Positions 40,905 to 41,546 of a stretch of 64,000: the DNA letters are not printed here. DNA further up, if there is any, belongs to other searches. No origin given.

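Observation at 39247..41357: Six-gene operon: five small HTH proteins plus a wHTH-CHAT protease (candidate undescribed defence or signalling system)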

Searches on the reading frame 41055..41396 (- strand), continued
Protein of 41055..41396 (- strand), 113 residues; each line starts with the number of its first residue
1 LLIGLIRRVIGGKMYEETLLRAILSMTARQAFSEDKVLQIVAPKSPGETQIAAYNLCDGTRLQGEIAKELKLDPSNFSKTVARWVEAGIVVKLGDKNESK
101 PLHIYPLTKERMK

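Call 85: find_encoding_contigs(protein=P0072, flank=4000, max_places=4)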
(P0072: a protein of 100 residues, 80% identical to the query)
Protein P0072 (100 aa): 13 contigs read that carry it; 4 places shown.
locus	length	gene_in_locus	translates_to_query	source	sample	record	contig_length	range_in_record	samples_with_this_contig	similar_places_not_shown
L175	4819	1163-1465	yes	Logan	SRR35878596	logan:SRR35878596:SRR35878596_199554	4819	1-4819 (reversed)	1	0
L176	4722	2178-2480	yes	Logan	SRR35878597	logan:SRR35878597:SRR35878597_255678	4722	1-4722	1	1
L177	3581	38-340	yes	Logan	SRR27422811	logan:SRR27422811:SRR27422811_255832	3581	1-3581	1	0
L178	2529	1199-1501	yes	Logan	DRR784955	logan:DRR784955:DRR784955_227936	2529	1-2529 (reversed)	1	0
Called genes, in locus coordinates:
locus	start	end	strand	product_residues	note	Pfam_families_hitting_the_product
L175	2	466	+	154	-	?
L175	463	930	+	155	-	-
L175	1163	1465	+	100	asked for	-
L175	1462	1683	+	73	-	-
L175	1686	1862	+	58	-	-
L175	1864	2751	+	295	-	-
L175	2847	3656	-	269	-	-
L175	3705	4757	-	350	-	-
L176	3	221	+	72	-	?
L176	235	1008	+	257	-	-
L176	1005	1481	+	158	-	-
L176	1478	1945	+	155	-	-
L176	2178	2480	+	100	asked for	-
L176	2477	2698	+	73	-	-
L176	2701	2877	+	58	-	-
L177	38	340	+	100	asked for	-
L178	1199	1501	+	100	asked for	-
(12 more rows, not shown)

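Call 91: search_protein_families(library=pfam, proteins=[L149:3124-3633:+, L129:6014-6529:+, L149:2648-2884:+, L149:2912-3121:+, L149:2409-2639:+], max_evalue=0.05)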
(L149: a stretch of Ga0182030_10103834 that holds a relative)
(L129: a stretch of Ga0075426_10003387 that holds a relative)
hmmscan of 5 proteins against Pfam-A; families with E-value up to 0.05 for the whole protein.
L149:3124-3633:+ (170 aa): 1 family
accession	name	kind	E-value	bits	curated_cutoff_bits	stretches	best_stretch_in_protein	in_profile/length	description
PF18725.6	HEPN_SAV2148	-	0.039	13.8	26.4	1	22-133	31-149/216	SAV2148-like HEPN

L129:6014-6529:+ (172 aa): 1 family
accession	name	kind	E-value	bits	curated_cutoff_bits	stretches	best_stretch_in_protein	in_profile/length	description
PF18731.6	HEPN_Swt1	-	0.0083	16.8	27.5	1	34-147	4-103/115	Swt1-like HEPN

L149:2648-2884:+ (79 aa): 1 family
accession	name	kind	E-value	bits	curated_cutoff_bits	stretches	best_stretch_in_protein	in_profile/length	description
PF00196.25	GerE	-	0.0036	17.3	23.5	1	41-69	15-43/57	Bacterial regulatory proteins, luxR family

L149:2912-3121:+ (70 aa): 3 families
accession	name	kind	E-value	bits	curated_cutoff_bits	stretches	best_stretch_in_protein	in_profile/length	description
PF08281.18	Sigma70_r4_2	-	0.0088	16.1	25.7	1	27-64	14-52/54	Sigma-70, region 4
PF25469.1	HTH_NWD1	-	0.014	15.7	27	1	5-58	22-69/125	NWD1-like, winged helix-turn-helix domain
PF13384.12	HTH_23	-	0.02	15.2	24.6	0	27-59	6-38/50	Homeodomain-like domain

L149:2409-2639:+ (77 aa): 0 families

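Call 97: find_encoding_contigs(protein=P0260, flank=10000, max_places=1)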
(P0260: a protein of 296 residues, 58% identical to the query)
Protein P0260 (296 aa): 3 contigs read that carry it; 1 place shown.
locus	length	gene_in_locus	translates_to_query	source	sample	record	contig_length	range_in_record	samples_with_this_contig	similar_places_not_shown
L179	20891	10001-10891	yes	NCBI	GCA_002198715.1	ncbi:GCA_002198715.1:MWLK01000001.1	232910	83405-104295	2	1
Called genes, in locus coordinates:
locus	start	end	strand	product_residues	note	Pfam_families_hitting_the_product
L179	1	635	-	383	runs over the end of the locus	PF02163:Peptidase_M50, PF13180:PDZ_2, PF00595:PDZ (faint), PF17820:PDZ_6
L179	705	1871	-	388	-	PF02670:DXP_reductoisom, PF08436:DXP_redisom_C, PF13288:DXPR_C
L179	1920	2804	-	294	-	PF01148:CTP_transf_1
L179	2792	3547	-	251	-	PF01255:Prenyltransf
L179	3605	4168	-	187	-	PF01765:RRF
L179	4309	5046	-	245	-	PF00696:AA_kinase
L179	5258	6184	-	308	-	PF00889:EF_TS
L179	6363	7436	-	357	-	PF00318:Ribosomal_S2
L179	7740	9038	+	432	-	PF10011:DUF2254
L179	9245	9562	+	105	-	PF12802:MarR_2 (weak)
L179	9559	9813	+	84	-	-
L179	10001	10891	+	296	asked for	-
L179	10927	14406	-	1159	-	PF02811:PHP, PF07733:DNA_pol3_alpha, PF17657:DNA_pol3_finger, PF14579:HHH_6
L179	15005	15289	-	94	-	PF01541:GIY-YIG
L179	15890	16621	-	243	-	PF00005:ABC_tran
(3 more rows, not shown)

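Call 98: find_encoding_contigs(protein=P0264, flank=10000, max_places=1)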
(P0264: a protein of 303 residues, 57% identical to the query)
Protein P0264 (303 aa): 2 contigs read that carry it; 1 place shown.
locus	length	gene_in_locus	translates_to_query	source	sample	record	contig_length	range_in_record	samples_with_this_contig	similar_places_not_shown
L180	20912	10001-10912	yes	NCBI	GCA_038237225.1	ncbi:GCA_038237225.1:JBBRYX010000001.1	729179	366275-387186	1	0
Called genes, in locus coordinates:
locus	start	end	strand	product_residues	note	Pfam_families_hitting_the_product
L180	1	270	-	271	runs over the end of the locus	PF00588:SpoU_methylase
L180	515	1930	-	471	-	PF13490:zf-HC2, PF04773:FecR, PF13646:HEAT_2 (weak)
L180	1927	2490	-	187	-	PF04542:Sigma70_r2, PF08281:Sigma70_r4_2, PF04545:Sigma70_r4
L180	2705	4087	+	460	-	-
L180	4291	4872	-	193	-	-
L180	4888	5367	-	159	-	-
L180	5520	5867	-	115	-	-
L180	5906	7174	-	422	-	PF02844:GARS_N, PF01071:GARS_A, PF02843:GARS_C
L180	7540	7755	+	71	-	-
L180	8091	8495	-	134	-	PF01850:PIN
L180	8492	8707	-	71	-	PF10047:DUF2281 (weak)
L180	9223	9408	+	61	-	PF08281:Sigma70_r4_2 (weak)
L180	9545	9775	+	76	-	PF08281:Sigma70_r4_2 (weak)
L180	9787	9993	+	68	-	-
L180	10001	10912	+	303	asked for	-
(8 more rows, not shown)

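Call 99: find_encoding_contigs(protein=P0164, flank=10000, max_places=1)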
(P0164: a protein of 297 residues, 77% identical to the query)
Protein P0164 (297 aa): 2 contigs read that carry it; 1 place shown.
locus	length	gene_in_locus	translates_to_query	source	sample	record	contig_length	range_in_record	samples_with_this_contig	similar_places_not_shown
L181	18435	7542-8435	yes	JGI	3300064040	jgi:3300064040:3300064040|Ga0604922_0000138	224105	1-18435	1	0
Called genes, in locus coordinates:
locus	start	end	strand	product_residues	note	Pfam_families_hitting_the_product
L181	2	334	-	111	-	?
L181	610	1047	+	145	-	PF03551:PadR, PF13601:HTH_34 (faint)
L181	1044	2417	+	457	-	-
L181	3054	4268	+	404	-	-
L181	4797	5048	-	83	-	-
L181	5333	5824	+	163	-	-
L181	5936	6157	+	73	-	-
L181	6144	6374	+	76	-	-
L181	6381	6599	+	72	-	-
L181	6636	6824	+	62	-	-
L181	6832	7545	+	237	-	PF09509:Hypoth_Ymh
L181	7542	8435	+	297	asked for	-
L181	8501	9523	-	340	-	-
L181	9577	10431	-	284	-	PF14355:Abi_C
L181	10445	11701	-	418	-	PF07804:HipA_C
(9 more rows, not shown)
